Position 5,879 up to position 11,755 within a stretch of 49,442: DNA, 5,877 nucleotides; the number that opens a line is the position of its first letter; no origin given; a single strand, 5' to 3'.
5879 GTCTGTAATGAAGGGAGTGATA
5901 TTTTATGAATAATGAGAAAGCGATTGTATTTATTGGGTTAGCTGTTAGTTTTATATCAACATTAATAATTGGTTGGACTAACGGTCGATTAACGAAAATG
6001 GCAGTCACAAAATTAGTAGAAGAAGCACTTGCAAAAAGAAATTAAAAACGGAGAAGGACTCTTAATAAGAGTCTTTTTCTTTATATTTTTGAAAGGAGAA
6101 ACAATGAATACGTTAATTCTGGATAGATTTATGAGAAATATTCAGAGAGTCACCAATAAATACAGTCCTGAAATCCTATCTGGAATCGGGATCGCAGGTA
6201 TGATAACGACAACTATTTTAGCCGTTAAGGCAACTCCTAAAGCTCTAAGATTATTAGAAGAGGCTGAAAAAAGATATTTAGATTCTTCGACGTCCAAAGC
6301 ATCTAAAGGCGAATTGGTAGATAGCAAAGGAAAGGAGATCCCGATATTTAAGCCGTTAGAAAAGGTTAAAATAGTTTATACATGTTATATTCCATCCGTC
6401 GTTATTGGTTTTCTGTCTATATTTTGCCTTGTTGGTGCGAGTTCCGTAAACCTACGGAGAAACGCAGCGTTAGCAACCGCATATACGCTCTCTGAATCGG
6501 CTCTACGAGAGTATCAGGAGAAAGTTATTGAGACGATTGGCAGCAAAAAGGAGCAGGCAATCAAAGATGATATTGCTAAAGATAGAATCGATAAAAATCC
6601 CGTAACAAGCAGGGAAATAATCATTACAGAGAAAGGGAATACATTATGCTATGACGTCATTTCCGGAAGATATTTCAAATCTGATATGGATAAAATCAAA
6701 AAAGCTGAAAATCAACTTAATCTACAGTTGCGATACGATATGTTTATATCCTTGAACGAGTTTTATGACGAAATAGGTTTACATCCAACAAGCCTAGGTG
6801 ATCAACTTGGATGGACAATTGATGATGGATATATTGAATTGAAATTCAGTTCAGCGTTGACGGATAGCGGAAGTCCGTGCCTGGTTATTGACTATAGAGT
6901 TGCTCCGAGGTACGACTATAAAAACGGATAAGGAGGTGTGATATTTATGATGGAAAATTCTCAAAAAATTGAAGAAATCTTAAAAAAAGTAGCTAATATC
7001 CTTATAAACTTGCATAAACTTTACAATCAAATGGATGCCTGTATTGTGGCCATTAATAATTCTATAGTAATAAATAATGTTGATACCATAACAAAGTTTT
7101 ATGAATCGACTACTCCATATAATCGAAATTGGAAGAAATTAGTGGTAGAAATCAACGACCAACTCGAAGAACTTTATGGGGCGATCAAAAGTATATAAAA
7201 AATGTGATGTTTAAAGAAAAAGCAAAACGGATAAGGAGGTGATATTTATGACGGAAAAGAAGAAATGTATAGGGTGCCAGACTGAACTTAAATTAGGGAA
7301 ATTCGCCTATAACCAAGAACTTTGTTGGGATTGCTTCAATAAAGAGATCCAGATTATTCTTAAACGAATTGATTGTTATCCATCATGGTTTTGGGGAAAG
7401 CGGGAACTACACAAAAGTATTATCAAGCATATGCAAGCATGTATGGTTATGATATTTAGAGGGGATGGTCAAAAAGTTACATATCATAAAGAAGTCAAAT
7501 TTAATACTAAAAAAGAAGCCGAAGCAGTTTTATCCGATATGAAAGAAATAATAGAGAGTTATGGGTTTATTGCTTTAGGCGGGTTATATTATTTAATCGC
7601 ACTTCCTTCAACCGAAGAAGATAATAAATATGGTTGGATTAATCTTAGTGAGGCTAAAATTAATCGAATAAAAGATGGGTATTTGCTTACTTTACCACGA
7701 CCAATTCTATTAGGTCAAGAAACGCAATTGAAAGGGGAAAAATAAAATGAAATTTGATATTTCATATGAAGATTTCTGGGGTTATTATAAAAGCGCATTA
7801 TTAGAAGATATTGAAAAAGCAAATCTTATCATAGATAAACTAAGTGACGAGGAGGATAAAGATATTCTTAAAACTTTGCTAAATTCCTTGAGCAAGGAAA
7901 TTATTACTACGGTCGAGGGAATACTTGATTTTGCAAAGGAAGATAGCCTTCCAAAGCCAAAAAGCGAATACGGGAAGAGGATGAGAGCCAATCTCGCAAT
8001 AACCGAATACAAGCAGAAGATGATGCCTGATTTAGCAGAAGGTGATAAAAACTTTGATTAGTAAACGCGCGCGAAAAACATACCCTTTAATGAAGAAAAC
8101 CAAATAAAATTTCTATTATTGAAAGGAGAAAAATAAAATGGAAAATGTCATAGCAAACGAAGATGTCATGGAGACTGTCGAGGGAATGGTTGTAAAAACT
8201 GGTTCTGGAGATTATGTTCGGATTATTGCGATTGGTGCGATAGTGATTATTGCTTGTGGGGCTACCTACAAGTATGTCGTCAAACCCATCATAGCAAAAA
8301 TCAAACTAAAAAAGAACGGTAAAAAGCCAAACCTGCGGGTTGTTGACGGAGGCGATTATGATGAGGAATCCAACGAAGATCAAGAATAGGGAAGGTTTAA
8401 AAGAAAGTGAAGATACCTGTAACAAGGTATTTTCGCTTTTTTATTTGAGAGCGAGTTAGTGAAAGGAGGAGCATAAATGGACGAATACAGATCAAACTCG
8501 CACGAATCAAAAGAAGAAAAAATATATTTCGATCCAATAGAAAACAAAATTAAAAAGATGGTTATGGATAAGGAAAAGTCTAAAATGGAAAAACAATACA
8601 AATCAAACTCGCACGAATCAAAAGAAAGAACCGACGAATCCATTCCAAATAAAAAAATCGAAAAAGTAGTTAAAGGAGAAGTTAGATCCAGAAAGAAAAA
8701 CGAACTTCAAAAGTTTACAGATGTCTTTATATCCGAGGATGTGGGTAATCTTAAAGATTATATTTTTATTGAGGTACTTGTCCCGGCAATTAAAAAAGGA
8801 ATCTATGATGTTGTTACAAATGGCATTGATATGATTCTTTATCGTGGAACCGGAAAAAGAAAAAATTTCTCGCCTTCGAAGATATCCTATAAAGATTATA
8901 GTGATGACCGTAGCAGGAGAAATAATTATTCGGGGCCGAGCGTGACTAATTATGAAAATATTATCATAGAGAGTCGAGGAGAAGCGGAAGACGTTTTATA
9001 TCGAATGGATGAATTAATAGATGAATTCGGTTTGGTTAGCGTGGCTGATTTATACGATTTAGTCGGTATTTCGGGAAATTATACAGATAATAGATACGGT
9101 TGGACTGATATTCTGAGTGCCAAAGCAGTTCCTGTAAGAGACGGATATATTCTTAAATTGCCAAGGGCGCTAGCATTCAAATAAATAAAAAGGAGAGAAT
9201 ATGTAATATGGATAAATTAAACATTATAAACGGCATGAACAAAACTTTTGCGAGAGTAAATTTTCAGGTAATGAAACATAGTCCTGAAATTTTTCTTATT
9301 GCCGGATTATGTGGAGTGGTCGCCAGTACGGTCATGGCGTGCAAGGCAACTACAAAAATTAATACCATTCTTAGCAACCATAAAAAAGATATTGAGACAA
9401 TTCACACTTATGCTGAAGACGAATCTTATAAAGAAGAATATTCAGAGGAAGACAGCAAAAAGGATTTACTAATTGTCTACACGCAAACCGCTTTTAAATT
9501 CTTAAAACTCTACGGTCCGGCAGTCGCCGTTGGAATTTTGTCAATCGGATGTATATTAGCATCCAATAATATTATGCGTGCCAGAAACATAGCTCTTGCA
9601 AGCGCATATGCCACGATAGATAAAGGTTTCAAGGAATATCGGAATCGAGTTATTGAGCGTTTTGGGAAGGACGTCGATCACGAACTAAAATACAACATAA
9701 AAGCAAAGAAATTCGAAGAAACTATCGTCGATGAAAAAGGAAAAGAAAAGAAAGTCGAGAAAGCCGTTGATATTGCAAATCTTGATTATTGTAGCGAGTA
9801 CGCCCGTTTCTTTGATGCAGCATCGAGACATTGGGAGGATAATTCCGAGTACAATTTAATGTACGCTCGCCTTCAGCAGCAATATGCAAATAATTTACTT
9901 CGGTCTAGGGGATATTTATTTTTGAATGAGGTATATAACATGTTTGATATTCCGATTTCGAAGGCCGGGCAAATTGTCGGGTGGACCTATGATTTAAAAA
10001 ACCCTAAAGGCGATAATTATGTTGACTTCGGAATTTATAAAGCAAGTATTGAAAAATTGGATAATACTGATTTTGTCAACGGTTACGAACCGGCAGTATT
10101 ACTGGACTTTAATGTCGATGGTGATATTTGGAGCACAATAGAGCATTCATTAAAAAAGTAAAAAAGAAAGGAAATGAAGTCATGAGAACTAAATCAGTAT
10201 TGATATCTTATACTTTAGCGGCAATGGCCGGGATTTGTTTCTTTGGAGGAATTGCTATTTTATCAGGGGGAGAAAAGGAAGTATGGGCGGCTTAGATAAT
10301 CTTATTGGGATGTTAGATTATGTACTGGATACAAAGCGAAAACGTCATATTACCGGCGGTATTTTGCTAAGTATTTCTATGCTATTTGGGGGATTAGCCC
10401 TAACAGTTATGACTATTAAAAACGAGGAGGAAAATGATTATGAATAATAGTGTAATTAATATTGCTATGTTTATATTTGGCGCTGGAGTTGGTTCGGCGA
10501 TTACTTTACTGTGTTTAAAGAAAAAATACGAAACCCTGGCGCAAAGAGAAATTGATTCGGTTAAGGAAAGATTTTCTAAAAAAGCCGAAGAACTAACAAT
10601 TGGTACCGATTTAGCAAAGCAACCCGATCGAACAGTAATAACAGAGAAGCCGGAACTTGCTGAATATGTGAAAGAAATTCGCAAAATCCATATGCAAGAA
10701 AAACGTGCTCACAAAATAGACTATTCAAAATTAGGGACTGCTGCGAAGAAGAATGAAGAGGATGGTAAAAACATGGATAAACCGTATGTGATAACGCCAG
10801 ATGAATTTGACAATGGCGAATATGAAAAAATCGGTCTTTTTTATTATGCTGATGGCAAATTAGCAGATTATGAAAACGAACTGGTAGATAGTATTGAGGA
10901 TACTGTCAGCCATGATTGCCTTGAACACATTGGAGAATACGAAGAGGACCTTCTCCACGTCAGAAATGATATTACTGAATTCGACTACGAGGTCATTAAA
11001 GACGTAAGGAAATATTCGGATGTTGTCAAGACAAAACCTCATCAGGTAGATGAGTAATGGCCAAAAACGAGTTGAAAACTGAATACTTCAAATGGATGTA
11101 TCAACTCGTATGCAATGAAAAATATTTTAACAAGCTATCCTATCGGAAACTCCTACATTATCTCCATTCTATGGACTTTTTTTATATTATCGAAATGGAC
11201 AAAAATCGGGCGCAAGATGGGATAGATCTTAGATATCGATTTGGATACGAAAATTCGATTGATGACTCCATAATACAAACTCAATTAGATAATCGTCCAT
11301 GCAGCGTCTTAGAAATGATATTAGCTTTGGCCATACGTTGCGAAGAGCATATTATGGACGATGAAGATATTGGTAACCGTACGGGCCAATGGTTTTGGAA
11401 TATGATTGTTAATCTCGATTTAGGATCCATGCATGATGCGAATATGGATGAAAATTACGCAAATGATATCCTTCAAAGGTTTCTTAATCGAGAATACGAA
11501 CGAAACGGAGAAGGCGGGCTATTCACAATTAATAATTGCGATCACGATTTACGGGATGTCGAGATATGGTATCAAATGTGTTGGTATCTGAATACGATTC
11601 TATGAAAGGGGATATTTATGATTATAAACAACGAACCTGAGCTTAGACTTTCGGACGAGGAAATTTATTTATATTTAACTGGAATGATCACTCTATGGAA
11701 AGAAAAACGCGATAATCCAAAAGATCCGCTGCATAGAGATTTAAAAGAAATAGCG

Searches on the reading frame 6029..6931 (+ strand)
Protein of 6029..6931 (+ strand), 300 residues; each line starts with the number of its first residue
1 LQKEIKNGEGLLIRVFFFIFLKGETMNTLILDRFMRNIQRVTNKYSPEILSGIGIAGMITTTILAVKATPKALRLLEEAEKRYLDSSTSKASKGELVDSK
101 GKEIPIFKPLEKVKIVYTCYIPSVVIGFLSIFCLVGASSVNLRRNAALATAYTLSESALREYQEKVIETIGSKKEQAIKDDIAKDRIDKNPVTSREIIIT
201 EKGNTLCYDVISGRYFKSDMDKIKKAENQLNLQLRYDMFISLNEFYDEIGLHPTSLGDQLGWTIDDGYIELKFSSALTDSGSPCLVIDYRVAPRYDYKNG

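Call 63: search_protein_families(library=phrogs, proteins=[window:6029-6931:+], max_evalue=0.001)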
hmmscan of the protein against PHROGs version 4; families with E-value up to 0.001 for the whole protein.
window:6029-6931:+ (300 aa): 1 family
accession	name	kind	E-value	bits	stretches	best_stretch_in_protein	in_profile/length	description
phrog_2152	-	unknown function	4.4e-90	302.7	1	32-298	6-270/273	-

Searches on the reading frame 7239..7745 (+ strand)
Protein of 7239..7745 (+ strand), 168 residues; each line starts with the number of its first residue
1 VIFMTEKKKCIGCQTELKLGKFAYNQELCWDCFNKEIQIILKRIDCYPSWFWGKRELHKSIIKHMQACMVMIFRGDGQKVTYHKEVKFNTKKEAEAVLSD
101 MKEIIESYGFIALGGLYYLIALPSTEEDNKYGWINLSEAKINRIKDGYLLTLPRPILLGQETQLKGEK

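Call 63: search_protein_families(library=phrogs, proteins=[window:7239-7745:+], max_evalue=0.001)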
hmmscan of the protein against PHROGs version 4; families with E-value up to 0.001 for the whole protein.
window:7239-7745:+ (168 aa): 1 family
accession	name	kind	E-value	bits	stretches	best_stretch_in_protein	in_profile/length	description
phrog_4079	-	unknown function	9.2e-22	79.6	1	83-158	138-213/214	-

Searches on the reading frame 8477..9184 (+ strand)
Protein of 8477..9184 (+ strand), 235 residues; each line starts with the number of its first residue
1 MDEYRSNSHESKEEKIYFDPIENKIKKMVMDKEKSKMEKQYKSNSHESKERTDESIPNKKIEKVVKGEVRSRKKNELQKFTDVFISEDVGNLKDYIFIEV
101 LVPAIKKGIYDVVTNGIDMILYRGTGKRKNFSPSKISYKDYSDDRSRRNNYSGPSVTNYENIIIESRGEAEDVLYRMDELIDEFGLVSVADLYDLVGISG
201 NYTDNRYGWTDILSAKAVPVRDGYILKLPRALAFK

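Call 64: search_protein_families(library=phrogs, proteins=[window:8477-9184:+], max_evalue=0.001)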
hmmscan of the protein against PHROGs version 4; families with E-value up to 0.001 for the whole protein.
window:8477-9184:+ (235 aa): 1 family
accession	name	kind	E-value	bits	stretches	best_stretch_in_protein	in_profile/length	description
phrog_4079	-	unknown function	6.4e-62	210.8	1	39-233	2-212/214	-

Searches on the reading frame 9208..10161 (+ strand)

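Call 64: search_protein_families(library=phrogs, proteins=[window:9208-10161:+], max_evalue=0.001)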
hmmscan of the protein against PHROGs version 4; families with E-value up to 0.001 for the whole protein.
window:9208-10161:+ (317 aa): 2 families
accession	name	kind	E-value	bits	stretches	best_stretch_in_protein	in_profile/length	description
phrog_2152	-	unknown function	4.4e-83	279.8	1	10-312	5-271/273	-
phrog_19999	-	unknown function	4.1e-11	44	1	196-304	6-111/152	-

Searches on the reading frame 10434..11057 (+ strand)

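Call 64: search_protein_families(library=phrogs, proteins=[window:10434-11057:+], max_evalue=0.001)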
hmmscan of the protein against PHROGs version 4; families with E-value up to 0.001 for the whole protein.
window:10434-11057:+ (207 aa): 1 family
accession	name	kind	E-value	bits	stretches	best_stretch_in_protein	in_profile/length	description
phrog_4695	-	unknown function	1.4e-43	150.6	1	5-206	3-232/233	-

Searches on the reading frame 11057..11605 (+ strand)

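Call 64: search_protein_families(library=phrogs, proteins=[window:11057-11605:+], max_evalue=0.001)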
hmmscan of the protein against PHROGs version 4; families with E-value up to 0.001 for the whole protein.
window:11057-11605:+ (182 aa): 1 family
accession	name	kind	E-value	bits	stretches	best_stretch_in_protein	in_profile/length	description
phrog_4678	-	unknown function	1.3e-64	218.4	1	1-180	1-176/181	-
